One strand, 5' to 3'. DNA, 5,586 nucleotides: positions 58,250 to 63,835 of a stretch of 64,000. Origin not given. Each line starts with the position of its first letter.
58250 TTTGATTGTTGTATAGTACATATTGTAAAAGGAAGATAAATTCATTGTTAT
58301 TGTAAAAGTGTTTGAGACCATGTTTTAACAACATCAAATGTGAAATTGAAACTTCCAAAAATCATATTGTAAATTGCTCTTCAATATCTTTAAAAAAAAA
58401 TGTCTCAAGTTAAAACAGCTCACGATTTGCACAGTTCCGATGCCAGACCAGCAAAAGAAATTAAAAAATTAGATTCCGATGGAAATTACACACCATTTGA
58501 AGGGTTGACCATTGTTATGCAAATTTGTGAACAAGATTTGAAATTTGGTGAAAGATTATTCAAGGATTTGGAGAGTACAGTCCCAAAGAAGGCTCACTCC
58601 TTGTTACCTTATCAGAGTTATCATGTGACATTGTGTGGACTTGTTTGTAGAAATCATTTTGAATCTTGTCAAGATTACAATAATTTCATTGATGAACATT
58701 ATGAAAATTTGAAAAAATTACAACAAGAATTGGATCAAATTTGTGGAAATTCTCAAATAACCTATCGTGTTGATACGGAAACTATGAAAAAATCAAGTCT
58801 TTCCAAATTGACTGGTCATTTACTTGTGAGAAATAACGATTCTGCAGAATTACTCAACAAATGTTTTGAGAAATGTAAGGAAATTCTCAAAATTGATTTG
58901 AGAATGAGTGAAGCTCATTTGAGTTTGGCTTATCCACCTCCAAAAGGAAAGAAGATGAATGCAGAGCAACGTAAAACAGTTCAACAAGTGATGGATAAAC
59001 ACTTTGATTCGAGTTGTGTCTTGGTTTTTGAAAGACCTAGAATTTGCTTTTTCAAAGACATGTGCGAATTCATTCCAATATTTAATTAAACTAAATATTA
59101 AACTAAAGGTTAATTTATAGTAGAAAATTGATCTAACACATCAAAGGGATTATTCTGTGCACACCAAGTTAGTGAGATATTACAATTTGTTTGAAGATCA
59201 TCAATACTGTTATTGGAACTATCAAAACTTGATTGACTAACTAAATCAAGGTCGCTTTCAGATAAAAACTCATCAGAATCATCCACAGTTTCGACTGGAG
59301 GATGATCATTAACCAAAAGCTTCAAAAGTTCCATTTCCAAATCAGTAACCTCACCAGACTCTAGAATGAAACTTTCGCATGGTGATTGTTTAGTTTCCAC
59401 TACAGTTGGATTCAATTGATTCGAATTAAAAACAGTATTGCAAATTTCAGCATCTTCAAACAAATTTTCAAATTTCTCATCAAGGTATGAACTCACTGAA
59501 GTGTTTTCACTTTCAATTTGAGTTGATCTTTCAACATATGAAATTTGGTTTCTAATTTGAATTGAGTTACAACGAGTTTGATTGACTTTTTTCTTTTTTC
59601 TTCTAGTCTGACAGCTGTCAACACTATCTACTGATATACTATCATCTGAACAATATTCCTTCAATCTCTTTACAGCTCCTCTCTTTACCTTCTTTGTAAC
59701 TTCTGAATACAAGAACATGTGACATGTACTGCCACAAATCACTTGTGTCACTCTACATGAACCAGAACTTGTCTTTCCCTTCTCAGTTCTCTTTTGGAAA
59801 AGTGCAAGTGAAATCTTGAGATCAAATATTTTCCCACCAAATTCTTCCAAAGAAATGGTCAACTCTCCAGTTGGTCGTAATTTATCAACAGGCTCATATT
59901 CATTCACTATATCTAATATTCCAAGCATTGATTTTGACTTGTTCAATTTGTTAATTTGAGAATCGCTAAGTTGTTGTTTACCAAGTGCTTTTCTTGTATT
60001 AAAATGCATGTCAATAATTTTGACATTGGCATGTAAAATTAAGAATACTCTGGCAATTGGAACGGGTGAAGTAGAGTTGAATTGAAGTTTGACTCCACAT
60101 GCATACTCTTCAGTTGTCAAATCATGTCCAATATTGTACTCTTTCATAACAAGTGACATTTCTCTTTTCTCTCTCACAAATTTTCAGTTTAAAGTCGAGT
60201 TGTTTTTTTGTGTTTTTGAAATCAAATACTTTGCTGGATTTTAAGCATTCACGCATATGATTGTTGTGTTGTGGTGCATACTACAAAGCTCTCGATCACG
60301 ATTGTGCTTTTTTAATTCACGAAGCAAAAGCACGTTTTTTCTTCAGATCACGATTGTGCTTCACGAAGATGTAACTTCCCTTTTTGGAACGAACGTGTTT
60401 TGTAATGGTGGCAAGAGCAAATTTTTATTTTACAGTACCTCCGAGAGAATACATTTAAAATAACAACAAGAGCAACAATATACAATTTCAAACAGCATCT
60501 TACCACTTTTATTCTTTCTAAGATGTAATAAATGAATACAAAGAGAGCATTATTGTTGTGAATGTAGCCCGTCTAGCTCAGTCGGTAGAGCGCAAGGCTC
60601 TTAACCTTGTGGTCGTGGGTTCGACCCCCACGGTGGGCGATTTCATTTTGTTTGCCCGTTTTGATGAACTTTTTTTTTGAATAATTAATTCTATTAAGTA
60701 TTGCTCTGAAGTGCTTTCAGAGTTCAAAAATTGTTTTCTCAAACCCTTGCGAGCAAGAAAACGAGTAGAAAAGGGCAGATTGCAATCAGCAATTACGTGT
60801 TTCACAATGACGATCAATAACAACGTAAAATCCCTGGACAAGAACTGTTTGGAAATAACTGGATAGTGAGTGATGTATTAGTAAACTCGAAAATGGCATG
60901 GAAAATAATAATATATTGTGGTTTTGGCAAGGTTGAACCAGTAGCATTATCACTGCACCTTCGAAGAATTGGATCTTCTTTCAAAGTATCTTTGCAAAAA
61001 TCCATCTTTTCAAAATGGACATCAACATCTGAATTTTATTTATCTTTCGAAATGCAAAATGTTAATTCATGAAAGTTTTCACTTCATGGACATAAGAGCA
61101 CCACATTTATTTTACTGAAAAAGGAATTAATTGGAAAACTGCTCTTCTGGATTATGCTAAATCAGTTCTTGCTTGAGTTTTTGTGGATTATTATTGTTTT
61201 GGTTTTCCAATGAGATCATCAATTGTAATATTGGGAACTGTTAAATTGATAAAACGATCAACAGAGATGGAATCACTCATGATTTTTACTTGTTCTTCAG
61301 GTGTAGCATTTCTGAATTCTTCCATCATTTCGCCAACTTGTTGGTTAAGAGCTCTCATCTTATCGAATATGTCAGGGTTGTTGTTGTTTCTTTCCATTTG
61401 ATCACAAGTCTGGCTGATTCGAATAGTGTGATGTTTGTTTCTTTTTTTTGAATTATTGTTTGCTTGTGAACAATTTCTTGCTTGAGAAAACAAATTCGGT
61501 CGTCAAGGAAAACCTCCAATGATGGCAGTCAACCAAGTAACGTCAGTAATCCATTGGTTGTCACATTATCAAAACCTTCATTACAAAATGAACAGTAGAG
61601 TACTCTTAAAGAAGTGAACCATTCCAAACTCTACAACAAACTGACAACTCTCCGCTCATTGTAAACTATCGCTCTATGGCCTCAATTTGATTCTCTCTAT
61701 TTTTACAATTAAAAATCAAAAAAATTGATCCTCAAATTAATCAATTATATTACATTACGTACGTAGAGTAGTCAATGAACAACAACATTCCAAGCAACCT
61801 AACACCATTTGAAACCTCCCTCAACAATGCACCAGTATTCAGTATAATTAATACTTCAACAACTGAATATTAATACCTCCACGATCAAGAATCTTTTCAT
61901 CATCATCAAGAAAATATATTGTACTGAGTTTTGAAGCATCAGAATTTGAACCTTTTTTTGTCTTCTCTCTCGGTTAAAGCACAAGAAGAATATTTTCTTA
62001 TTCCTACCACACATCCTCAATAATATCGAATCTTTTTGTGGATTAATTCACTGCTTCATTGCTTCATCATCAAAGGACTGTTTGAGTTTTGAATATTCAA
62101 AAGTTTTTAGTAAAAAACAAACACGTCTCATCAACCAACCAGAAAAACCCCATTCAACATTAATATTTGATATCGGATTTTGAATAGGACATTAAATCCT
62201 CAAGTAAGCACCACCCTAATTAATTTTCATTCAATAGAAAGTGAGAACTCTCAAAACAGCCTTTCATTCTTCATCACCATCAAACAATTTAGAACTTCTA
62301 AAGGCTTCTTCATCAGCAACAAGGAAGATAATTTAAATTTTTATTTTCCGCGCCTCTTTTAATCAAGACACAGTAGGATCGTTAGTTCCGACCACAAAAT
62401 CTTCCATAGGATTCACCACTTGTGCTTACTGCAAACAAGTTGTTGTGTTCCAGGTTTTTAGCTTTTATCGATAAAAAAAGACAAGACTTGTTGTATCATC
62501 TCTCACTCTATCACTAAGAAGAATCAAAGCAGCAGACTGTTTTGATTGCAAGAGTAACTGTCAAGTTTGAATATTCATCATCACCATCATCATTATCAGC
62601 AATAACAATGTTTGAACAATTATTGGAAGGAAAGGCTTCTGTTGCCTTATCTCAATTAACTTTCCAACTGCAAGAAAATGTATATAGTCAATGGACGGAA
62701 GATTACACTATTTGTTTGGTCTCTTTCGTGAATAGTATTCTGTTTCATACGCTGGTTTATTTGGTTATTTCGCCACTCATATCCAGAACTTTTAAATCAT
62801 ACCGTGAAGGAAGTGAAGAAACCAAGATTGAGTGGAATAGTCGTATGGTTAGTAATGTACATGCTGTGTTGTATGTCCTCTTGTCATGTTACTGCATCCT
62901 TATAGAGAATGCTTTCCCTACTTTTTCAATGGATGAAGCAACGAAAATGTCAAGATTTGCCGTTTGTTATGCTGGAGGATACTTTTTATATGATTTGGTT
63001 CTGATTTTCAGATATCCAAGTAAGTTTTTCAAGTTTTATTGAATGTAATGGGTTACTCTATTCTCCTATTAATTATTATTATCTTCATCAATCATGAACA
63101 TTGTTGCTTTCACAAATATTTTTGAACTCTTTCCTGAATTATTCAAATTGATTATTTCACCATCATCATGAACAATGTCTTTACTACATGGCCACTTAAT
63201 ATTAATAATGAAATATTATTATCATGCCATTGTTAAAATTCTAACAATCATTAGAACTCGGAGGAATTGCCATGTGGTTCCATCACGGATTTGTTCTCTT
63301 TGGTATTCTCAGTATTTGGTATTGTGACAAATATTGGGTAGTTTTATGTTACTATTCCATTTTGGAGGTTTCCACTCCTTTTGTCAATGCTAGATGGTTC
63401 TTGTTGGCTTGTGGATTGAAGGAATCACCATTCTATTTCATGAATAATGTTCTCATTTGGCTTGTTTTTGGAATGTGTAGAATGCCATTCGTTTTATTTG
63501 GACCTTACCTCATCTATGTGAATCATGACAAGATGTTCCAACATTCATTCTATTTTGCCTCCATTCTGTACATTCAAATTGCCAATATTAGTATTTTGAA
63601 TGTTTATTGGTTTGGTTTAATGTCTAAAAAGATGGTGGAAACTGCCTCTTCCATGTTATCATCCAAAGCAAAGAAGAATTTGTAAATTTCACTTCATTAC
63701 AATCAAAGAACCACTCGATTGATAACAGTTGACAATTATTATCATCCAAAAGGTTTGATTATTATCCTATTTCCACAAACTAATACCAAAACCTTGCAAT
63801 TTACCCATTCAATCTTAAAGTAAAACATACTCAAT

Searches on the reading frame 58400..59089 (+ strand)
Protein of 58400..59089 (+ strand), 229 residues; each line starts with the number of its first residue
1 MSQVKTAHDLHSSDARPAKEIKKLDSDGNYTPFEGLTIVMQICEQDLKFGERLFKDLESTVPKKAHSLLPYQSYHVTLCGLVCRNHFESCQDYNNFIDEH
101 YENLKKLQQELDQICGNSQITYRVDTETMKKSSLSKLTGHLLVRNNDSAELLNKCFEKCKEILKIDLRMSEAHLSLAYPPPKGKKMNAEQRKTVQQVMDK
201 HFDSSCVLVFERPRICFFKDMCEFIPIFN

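Call 8: search_protein_families(library=pfam, proteins=[window:58400-59089:+], max_evalue=0.01)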
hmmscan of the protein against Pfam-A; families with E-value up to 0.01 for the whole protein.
window:58400-59089:+ (229 aa): 1 family
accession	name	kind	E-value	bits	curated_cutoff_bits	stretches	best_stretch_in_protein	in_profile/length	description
PF08975.16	2H-phosphodiest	-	0.00034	21.1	21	1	23-85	1-65/116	Domain of unknown function (DUF1868)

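Call 32: find_homologous_proteins(query=window:58400-59086:+)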
Query window:58400-59086:+ (229 aa): 1 proteins with E <= 0.001 among 75 candidates.
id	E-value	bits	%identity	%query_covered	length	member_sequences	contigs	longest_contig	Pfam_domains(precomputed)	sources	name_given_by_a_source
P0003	3.4e-150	516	99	100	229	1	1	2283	-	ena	-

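Call 34: find_encoding_contigs(protein=P0003, flank=10000, max_places=10)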
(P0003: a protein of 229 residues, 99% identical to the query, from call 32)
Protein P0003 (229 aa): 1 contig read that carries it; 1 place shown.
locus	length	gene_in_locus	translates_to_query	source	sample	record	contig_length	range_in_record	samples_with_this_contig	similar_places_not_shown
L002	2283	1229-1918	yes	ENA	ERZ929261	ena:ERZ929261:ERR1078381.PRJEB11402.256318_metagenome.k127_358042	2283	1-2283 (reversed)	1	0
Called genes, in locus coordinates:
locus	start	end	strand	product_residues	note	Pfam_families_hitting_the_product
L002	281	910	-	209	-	-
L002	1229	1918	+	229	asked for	-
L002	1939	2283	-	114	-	?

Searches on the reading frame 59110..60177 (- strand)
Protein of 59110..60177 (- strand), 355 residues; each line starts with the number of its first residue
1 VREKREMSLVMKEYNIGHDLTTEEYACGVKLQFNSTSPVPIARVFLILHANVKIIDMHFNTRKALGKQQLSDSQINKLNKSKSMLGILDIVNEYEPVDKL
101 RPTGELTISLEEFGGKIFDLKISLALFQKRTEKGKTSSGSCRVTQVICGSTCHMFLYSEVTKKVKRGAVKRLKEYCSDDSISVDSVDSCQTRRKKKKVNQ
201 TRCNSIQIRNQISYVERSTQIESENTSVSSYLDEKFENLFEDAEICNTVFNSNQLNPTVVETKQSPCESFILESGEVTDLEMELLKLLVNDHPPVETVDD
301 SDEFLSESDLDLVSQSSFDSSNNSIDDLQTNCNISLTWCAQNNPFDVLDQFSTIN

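Call 8: search_protein_families(library=pfam, proteins=[window:59110-60177:-], max_evalue=0.01)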
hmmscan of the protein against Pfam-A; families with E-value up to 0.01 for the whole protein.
window:59110-60177:- (355 aa): 1 family
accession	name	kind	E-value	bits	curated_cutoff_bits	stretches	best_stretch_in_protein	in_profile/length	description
PF20850.2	EF_HD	-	0.0013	19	27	1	164-238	59-128/168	Oedema factor (EF), alpha-helical domain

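Call 11: find_homologous_proteins(query=window:59113-60159:-)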
Query seq(349 aa) (349 aa): 1 proteins with E <= 0.001 among 1363 candidates.
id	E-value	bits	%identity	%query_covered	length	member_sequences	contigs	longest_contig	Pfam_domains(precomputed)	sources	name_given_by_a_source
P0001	1.8e-203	693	92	99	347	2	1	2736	-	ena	-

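Call 13: find_encoding_contigs(protein=P0001, flank=10000, max_places=10)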
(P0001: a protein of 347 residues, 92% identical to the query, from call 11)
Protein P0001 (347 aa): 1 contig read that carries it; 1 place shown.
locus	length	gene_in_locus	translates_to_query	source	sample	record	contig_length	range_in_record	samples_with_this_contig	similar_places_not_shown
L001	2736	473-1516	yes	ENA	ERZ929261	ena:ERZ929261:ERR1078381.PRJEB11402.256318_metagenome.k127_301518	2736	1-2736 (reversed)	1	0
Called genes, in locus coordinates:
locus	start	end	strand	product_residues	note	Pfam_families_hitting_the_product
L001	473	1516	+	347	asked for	-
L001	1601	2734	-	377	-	?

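Call 17: find_encoding_contigs(protein=window:59113-60159:-, flank=10000)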
Protein seq(349 aa) (349 aa): no gene with exactly this product is on record in the collection.

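Call 22: list_cluster_members(proteins=[P0001])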
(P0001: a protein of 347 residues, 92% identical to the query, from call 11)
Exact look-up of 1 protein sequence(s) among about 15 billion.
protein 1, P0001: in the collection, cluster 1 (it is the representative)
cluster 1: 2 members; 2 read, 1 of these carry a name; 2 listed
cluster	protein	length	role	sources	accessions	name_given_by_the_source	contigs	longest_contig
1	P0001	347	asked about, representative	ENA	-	-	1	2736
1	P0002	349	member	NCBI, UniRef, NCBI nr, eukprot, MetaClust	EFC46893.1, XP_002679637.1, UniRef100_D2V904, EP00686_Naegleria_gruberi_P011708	predicted protein [Naegleria gruberi] | Predicted protein n=1 Tax=Naegleria gruberi TaxID=5762 RepID=D2V904_NAEGR | uncharacterized protein NAEGRDRAFT_57501 [Naegleria gruberi]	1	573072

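Call 24: find_encoding_contigs(protein=P0002, flank=10000, max_places=10)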
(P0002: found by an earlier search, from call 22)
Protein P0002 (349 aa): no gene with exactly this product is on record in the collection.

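Call 33: predict_structure(alignment_id=A1)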
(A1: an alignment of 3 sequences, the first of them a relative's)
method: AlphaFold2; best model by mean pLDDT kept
length: 349 residues; sequences in the alignment: 3
mean_pLDDT: 32.2   pTM: 0.29
mean pLDDT of the five models: 32.2, 31.1, 29.2, 26.9, 26.9
residues with pLDDT >= 90: 0; 70-90: 0; 50-70: 24; < 50: 325
segments of 3 or more residues with pLDDT < 50: 1-46, 54-62, 75-99, 105-349
pLDDT, mean of each block of 10 residues (from residue 1): 37 36 45 41 49 46 52 44 37 42 45 43 38 40 30 27 34 33 28 25 22 21 24 22 20 22 22 34 27 26 26 23 20 22 24
secondary structure, 60 per line:
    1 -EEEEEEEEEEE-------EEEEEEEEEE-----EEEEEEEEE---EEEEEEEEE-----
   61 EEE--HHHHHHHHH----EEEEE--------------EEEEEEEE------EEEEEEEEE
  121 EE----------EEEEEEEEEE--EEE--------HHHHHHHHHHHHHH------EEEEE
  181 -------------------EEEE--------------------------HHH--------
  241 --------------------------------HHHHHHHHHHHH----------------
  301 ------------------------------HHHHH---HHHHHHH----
elements in order: E2-12 E20-29 E35-43 E47-55 E61-63 H66-74 E79-83 E98-105 E112-122 E133-142 E145-147 H156-169 E176-180 E200-203 H273-284 H331-335 H339-345

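Call 36: search_protein_representatives(protein=P0002)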
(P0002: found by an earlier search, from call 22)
Query: 349 residues. Proteins with E-value up to 0.001 (for the whole library): 2; up to 1e-10: 2; up to 1e-30: 2. The best 2 are listed.
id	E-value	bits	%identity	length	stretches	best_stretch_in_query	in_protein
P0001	5.7e-204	693.0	93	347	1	1-344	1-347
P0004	8.4e-34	133.9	82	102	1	116-194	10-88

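Call 38: find_encoding_contigs(protein=P0004, flank=10000, max_places=10)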
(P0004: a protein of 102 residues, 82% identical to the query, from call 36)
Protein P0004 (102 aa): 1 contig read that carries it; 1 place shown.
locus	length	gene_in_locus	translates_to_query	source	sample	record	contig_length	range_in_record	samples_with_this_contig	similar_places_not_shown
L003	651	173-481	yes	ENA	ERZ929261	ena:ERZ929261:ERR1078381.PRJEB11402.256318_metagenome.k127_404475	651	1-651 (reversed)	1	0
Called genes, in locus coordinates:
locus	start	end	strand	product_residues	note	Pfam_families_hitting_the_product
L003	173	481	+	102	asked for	-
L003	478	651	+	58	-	?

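Call 43: search_solved_structures(query=P0002, max_evalue=1)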
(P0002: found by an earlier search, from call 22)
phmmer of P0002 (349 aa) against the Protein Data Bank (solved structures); distinct sequences matched with E-value up to 1: 1.
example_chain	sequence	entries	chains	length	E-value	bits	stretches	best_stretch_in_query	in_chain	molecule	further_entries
7kep_A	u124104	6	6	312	0.063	16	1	188-268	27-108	Beta-lactamase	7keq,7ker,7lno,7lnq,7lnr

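Call 56: find_related_loci(query=A1, collection=metagenome_contigs, flank=10000)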
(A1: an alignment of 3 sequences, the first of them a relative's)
Query A1 (349 aa) in metagenome_contigs; peptide patterns used: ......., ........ (x = any residue, [..] = any of these).
393 stretches matched a pattern, but none encodes a relative of the query by tblastn (E <= 1e-3).

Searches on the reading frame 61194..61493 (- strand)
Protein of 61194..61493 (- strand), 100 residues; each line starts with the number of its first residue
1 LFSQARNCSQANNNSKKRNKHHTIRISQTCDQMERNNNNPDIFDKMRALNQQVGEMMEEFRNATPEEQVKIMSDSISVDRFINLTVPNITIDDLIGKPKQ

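Call 46: find_homologous_proteins(query=window:61194-61493:-)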
Query window:61194-61493:- (100 aa): 1 proteins with E <= 0.001 among 1 candidates.
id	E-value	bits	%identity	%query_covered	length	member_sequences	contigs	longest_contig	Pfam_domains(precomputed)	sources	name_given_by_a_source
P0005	5.5e-26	108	100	55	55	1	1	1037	-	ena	-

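Call 47: find_encoding_contigs(protein=P0005, flank=10000, max_places=10)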
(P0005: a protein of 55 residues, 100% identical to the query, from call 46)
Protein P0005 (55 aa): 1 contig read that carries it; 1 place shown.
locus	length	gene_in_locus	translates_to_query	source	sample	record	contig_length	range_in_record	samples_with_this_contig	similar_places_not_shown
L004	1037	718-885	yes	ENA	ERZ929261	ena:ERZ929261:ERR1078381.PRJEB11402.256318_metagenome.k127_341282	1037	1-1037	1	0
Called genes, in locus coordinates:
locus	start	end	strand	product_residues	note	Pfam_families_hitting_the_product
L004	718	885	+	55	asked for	-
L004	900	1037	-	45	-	?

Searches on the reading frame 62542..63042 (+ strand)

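Call 8: search_protein_families(library=pfam, proteins=[window:62542-63042:+], max_evalue=0.01)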
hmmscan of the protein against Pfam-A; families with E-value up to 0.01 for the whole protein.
window:62542-63042:+ (166 aa): 1 family
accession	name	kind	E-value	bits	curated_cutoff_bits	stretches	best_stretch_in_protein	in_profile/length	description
PF03798.21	TRAM_LAG1_CLN8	-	3.1e-07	31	24.6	1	97-164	1-75/198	TLC domain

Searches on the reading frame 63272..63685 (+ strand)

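Call 8: search_protein_families(library=pfam, proteins=[window:63272-63685:+], max_evalue=0.01)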
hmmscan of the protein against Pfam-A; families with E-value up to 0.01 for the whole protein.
window:63272-63685:+ (137 aa): 1 family
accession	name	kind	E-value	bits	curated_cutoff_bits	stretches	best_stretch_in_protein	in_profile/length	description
PF03798.21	TRAM_LAG1_CLN8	-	5.1e-11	43.3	24.6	1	1-119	79-198/198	TLC domain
